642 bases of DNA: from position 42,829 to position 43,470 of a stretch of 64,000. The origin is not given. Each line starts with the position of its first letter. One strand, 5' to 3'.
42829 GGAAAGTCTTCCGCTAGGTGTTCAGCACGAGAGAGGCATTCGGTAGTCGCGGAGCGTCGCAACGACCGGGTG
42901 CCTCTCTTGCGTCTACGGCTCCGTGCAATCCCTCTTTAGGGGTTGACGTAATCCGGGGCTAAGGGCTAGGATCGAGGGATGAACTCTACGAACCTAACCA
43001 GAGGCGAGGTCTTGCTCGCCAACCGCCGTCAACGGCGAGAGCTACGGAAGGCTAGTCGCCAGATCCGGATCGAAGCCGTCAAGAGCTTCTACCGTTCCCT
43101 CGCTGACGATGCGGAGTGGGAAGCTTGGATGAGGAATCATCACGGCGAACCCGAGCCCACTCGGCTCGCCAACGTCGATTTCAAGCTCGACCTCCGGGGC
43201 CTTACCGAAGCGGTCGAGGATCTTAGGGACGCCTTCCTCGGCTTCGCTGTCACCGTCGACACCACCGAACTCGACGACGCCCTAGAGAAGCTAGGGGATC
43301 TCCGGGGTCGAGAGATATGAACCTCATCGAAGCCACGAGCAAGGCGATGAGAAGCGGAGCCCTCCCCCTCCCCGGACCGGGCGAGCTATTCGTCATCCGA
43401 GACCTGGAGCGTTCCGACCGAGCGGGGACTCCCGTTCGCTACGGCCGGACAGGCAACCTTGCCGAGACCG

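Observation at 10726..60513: Family of at least 18 near-identical extended promoters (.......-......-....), most driving leaderless mRNAs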

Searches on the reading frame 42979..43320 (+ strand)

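Call 68: search_protein_families(library=pfam, max_evalue=1, proteins=[window:42979-43320:+])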
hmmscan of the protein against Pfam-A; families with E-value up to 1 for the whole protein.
window:42979-43320:+ (113 aa): 1 family
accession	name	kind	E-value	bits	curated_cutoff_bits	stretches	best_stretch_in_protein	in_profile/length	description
PF07336.16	ABATE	-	0.33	12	24.4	1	40-105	21-81/130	Putative stress-induced transcription regulator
